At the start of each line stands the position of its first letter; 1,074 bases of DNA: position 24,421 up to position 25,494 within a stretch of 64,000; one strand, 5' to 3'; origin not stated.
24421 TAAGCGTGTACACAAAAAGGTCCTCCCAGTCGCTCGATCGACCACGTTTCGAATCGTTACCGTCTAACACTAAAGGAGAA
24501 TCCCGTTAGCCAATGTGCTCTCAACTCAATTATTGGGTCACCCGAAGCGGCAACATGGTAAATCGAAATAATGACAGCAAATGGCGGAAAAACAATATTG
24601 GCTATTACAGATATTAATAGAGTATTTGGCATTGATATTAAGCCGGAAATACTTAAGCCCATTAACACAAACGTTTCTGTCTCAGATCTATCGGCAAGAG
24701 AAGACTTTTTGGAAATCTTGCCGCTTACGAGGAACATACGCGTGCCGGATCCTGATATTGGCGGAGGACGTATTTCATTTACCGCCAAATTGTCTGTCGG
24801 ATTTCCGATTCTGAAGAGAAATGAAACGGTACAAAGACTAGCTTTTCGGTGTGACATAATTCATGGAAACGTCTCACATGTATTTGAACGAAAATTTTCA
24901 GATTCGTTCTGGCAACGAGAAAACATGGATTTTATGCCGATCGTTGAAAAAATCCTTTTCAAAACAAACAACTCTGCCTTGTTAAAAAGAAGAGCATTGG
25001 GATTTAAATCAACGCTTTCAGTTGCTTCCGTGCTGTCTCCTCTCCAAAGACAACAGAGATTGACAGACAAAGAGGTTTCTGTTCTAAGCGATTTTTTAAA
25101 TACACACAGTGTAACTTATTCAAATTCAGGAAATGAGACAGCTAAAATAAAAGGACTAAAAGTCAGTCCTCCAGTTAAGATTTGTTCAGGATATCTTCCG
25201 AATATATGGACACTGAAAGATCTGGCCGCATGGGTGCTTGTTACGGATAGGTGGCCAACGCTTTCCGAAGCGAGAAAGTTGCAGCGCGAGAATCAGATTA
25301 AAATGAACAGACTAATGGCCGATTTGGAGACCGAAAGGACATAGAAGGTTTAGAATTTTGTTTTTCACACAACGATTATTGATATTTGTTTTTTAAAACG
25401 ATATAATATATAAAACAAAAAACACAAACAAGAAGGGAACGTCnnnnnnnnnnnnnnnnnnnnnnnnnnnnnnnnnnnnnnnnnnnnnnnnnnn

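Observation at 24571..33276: Previously unrecognised multigene family: variable N-terminal domains fused to a conserved ~30-aa C-terminal module, clustered around rtcB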

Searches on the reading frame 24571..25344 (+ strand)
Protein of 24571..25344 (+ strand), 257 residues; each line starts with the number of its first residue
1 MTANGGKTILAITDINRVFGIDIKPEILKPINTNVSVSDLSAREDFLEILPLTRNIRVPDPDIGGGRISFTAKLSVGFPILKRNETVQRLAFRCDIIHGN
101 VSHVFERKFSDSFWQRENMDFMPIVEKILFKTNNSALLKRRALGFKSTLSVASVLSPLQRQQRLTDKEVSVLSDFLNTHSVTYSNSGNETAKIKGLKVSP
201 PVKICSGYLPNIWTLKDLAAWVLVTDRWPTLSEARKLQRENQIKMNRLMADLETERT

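Call 3: search_protein_families(library=pfam, proteins=[window:24571-25344:+], max_evalue=1)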
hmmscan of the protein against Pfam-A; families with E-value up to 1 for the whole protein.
window:24571-25344:+ (257 aa): 0 families

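Call 8: search_protein_families(library=ncbifam, proteins=[window:24571-25344:+], max_evalue=1)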
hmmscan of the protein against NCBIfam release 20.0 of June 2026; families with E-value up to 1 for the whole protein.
window:24571-25344:+ (257 aa): 0 families

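Call 9: find_homologous_proteins(query=window:24571-25344:+, max_evalue=0.01)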
Query window:24571-25344:+ (257 aa): 2 proteins with E <= 0.01 among 600 candidates.
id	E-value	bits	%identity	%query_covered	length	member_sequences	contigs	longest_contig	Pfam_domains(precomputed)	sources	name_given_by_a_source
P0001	2.0e-162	556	98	100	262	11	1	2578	-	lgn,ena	-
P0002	2.5e-101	356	68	98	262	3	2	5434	-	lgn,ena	-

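Call 11: find_encoding_contigs(protein=P0002, flank=10000)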
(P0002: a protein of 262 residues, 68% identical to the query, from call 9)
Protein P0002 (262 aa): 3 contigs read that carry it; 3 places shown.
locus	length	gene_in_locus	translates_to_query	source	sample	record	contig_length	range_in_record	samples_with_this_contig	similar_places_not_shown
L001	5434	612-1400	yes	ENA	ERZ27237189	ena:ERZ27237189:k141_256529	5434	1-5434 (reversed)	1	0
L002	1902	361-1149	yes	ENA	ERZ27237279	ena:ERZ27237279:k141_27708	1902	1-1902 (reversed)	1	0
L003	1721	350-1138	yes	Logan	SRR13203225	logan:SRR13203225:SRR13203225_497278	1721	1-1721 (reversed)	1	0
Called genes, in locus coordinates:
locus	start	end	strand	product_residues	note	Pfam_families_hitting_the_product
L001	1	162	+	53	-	?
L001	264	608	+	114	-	PF22600:MTPAP-like_central (weak), PF18765:Polbeta (weak), PF01909:NTP_transf_2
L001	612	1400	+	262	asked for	-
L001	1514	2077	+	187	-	-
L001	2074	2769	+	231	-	-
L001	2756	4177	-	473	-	PF12323:HTH_OrfB_IS605 (faint), PF01385:OrfB_IS605, PF07282:Cas12f1-like_TNB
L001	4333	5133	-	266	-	-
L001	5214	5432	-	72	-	?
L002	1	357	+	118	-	?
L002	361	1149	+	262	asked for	-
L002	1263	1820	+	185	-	PF00583:Acetyltransf_1 (weak)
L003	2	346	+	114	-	PF18765:Polbeta (weak), PF01909:NTP_transf_2 (weak)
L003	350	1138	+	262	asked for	-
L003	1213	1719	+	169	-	?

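Call 17: find_homologous_proteins(query=A1, max_evalue=1)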
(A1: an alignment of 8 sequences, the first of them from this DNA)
Query A1 (8 sequences) (257 aa, profile of the alignment): 7 proteins with E <= 1 among 4572 candidates.
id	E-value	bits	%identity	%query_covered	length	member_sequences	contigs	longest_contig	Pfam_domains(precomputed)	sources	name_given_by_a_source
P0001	3.1e-62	228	98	100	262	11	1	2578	-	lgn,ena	-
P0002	5.1e-62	228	68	98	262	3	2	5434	-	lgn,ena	-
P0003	1.7e-48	184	-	-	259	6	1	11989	-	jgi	-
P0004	2.1e-38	151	-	-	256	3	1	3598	-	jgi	jgi:hypothetical protein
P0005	7.0e-38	149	-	-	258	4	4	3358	-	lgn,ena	-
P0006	1.6e-13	69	44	6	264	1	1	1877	-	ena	-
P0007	1.7e-11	63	47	7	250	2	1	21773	-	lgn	-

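Call 19: find_encoding_contigs(protein=P0007, flank=10000, max_places=3)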
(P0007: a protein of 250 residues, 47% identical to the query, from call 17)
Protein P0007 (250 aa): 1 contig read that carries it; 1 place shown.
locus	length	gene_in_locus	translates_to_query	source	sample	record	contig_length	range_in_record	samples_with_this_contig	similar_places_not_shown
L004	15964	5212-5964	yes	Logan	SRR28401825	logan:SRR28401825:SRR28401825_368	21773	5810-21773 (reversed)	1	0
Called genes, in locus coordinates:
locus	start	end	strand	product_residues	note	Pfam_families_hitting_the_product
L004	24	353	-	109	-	PF01521:Fe-S_biosyn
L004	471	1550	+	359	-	PF21189:PHA02142, PF09414:RNA_ligase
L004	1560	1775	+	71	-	-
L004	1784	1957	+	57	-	-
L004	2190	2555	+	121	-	-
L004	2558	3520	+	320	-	PF07505:DUF5131, PF06840:PDC10_C (weak)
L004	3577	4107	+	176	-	-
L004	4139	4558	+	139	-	-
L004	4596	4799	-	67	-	-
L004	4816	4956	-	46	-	-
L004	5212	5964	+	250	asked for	-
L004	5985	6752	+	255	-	-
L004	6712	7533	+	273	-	-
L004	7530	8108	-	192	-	-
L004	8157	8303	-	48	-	-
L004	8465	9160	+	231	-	-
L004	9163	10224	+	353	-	-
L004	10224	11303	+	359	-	-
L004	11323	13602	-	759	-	PF01743:PolyA_pol, PF12627:PolyA_pol_RNAbd, PF01966:HD (weak)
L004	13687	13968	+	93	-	-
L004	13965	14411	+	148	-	-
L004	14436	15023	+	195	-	-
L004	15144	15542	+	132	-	-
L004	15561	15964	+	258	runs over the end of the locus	PF00149:Metallophos, PF12850:Metallophos_2 (weak)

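Call 20: find_encoding_contigs(protein=P0003, flank=10000, max_places=3)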
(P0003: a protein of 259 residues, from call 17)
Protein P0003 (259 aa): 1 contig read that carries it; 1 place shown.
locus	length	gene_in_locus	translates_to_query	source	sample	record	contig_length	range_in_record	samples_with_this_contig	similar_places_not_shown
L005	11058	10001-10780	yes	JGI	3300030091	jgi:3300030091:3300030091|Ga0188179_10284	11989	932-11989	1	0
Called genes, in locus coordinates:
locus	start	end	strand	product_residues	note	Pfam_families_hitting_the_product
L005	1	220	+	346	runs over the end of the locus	PF02086:MethyltransfD12 (faint), PF03602:Cons_hypoth95 (faint), PF01555:N6_N4_Mtase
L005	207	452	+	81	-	-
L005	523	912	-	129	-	-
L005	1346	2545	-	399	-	PF01139:RtcB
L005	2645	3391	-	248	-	-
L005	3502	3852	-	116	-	PF25212:HVO_A0114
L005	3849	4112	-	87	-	-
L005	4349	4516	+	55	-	-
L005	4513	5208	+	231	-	PF04002:RadC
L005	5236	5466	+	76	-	-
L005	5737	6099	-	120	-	PF01909:NTP_transf_2, PF18765:Polbeta (weak)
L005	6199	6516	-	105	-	PF01521:Fe-S_biosyn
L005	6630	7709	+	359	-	PF21189:PHA02142, PF09414:RNA_ligase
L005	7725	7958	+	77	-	-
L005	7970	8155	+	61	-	-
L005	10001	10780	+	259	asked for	-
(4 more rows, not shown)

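Call 29: search_solved_structures(query=A3, max_evalue=10)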
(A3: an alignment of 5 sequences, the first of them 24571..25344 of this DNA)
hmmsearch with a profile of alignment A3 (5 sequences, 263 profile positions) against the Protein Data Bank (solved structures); distinct sequences matched with E-value up to 10: 4.
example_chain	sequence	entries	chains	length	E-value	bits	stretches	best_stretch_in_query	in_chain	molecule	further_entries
5y0n_A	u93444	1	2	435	0.5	13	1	88-150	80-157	UPF0348 protein B4417_3650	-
5y0p_A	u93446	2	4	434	0.51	13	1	88-150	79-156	UPF0348 protein B4417_3650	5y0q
5y0o_A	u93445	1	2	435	0.51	13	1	88-150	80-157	UPF0348 protein B4417_3650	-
5iww_D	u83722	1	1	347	1.4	11.6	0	131-166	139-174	PLS9-PPR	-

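Call 43: find_related_loci(query=A3, collection=viral_contigs, flank=10000)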
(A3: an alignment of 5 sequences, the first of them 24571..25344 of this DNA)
Query A3 (257 aa) in viral_contigs; peptide patterns used: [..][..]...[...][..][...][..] (x = any residue, [..] = any of these).
17 stretches matched a pattern, but none encodes a relative of the query by tblastn (E <= 1e-3).

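Call 53: search_protein_families(library=phrogs, proteins=[window:24571-25344:+, L001:2074-2769:+, L004:9163-10224:+, L004:10224-11303:+, L004:8465-9160:+, L004:6712-7533:+], max_evalue=1)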
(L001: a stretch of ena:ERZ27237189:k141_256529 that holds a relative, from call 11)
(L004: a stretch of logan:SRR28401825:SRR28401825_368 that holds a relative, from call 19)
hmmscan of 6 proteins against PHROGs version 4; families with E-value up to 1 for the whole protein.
window:24571-25344:+ (257 aa): 0 families

L001:2074-2769:+ (231 aa): 0 families

L004:9163-10224:+ (353 aa): 0 families

L004:10224-11303:+ (359 aa): 0 families

L004:8465-9160:+ (231 aa): 0 families

L004:6712-7533:+ (273 aa): 1 family
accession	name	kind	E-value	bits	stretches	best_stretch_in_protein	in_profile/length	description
phrog_20438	-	unknown function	0.07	14.1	1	85-122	39-76/92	-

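Call 54: search_protein_families(library=padloc, proteins=[window:24571-25344:+, L001:2074-2769:+, L004:9163-10224:+, L004:10224-11303:+, L004:8465-9160:+, L004:6712-7533:+], max_evalue=1)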
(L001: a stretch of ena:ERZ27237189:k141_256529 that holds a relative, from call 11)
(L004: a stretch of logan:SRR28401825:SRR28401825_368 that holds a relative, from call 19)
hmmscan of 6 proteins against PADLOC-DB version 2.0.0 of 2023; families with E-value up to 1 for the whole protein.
window:24571-25344:+ (257 aa): 0 families

L001:2074-2769:+ (231 aa): 0 families

L004:9163-10224:+ (353 aa): 0 families

L004:10224-11303:+ (359 aa): 0 families

L004:8465-9160:+ (231 aa): 0 families

L004:6712-7533:+ (273 aa): 1 family
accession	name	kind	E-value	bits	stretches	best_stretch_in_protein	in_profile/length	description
PDLC04995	PDC-S32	-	0.028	11.8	0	6-43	119-156/301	-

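Call 68: predict_structure(alignment_id=A7)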
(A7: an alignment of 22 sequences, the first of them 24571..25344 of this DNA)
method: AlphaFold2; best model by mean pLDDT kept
length: 257 residues; sequences in the alignment: 22
mean_pLDDT: 79.9   pTM: 0.72
mean pLDDT of the five models: 79.9, 79.4, 78.7, 78.5, 77.7
residues with pLDDT >= 90: 62; 70-90: 142; 50-70: 37; < 50: 16
segments of 3 or more residues with pLDDT < 50: 1-9, 36-42
pLDDT, mean of each block of 10 residues (from residue 1): 43 71 84 55 71 82 63 86 71 82 81 76 86 67 84 89 92 92 81 88 91 94 96 93 85 73
secondary structure, 60 per line:
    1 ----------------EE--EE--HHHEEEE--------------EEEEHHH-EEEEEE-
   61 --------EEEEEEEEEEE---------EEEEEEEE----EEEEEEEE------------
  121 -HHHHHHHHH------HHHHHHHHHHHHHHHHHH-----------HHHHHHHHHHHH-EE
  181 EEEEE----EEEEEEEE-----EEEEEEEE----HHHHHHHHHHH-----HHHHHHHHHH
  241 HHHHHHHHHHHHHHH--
elements in order: E28-31 E46-49 E54-59 E69-79 E89-96 E101-108 H122-130 H137-154 H166-177 E179-185 E190-197 E203-210 H215-225 H231-255

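Call 77: fold_search(model_id=the predicted structure, library=viral)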
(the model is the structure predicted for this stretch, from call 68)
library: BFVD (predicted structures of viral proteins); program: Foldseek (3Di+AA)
matches with E <= 10: 503; with E <= 0.001: 1
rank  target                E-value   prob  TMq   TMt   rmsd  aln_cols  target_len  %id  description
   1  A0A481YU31            7.1e-04  0.41  0.14  0.11  15.1       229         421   15  Uncharacterized protein [Marseillevirus LCMAC102]
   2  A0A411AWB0            2.4e-02  0.18  0.16  0.16  14.7       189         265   12  HNH endonuclease [Pantoea phage vB_PagM_LIET2]
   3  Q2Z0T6                3.4e-02  0.23  0.19  0.20  18.2       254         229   11  Uncharacterized protein [Pseudomonas phage EL]
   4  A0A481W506            4.0e-02  0.16  0.14  0.10  16.6       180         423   11  Uncharacterized protein [Pseudomonas phage Psa21]
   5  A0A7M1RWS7            9.6e-02  0.08  0.13  0.07  25.8       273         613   11  Uncharacterized protein [uncultured phage cr3_1]
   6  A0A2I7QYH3            1.0e-01  0.21  0.18  0.26   9.4       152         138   10  (no name in the UniProt tables at hand)
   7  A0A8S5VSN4            1.3e-01  0.11  0.16  0.17  15.9       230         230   11  (no name in the UniProt tables at hand)
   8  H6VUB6                1.7e-01  0.16  0.16  0.07  15.7       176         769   13  Internal virion protein [Escherichia phage phiKT]
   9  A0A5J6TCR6            1.8e-01  0.15  0.13  0.08  16.8       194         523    9  (no name in the UniProt tables at hand)
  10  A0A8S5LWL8            1.8e-01  0.06  0.12  0.12  20.0       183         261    7  Uncharacterized protein [Myoviridae sp. cto1k8]
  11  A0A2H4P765            1.9e-01  0.16  0.15  0.19  17.4       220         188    9  Uncharacterized protein [Pseudomonas phage nickie]
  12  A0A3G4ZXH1            1.9e-01  0.07  0.15  0.10  22.4       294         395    9  HNH endonuclease [Faunusvirus sp.]
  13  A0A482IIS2            2.0e-01  0.11  0.17  0.15  21.6       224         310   12  (no name in the UniProt tables at hand)
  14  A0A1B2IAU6            2.0e-01  0.10  0.17  0.18  13.3       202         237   11  (no name in the UniProt tables at hand)
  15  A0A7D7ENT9            2.6e-01  0.14  0.18  0.22  11.3       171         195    9  (no name in the UniProt tables at hand)
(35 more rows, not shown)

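Call 78: fold_search(model_id=the predicted structure, library=pdb)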
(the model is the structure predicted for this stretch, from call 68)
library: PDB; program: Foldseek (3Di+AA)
matches with E <= 10: 256; with E <= 0.001: 0
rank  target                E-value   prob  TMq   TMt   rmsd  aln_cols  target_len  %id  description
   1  4ckn_A                2.2e-03  0.82  0.16  0.22  18.2       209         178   10  Structure of an N-terminal fragment of Leishmania SAS-6 containing parts of its coiled coil domain, F257E mutant (released 2014-03-05)
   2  4ckn_B                3.0e-03  0.77  0.16  0.22  18.5       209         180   10  Structure of an N-terminal fragment of Leishmania SAS-6 containing parts of its coiled coil domain, F257E mutant (released 2014-03-05)
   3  4ckn_C                3.0e-03  0.77  0.16  0.22  18.4       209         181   10  Structure of an N-terminal fragment of Leishmania SAS-6 containing parts of its coiled coil domain, F257E mutant (released 2014-03-05)
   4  6zz8_D                1.1e-02  0.54  0.18  0.21  20.0       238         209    8  MB_CRS6-15 bound to CrSAS-6_6HR (released 2021-07-07)
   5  6zz8_B                1.6e-02  0.33  0.15  0.18  18.9       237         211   10  MB_CRS6-15 bound to CrSAS-6_6HR (released 2021-07-07)
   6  4ckn_D                2.0e-02  0.60  0.17  0.24  17.5       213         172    9  Structure of an N-terminal fragment of Leishmania SAS-6 containing parts of its coiled coil domain, F257E mutant (released 2014-03-05)
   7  9y9z_35               2.3e-02  0.30  0.15  0.17  19.9       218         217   11  Cryo-EM structure of conoid fiber from Toxoplasma gondii (24-nm repeat) (released 2025-12-03)
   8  4ckp_B                2.8e-02  0.51  0.18  0.24  18.4       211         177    9  Structure of an N-terminal fragment of Leishmania SAS-6 that contains part of its coiled coil domain (released 2014-03-05)
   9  4ckp_D                2.8e-02  0.51  0.17  0.23  18.5       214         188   10  Structure of an N-terminal fragment of Leishmania SAS-6 that contains part of its coiled coil domain (released 2014-03-05)
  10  4ckp_F                2.8e-02  0.51  0.18  0.23  18.8       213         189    9  Structure of an N-terminal fragment of Leishmania SAS-6 that contains part of its coiled coil domain (released 2014-03-05)
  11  4ckp_E                2.8e-02  0.51  0.17  0.23  18.6       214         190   10  Structure of an N-terminal fragment of Leishmania SAS-6 that contains part of its coiled coil domain (released 2014-03-05)
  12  4ckp_A                3.4e-02  0.51  0.18  0.25  18.8       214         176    8  Structure of an N-terminal fragment of Leishmania SAS-6 that contains part of its coiled coil domain (released 2014-03-05)
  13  6zz8_C                3.6e-02  0.23  0.15  0.17  18.9       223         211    9  MB_CRS6-15 bound to CrSAS-6_6HR (released 2021-07-07)
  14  6zz8_E                4.5e-02  0.28  0.17  0.20  19.5       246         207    9  MB_CRS6-15 bound to CrSAS-6_6HR (released 2021-07-07)
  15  4ckm_A                4.8e-02  0.54  0.18  0.30  15.6       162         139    9  Structure of the N-terminal domain of Leishmania SAS-6 (released 2014-03-05)
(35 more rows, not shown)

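Call 114: search_dna_similar(query=window:24571-25344:+, collection=phages, mode=protein, max_evalue=1, max_rows=5)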
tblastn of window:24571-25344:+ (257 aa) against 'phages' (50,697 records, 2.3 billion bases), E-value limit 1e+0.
No match.

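Call 115: search_dna_similar(query=window:24571-25344:+, collection=plasmids, mode=protein, max_evalue=1, max_rows=5)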
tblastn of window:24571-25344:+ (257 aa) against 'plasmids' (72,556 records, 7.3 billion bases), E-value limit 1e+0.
No match.

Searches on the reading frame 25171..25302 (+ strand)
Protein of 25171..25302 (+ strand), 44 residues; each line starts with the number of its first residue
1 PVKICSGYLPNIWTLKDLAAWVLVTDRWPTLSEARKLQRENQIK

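Call 110: find_homologous_proteins(query=A9, max_evalue=10)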
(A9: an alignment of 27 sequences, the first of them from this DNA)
Query A9 (27 sequences): 44 candidates shared short words with the query, none scored E <= 10.
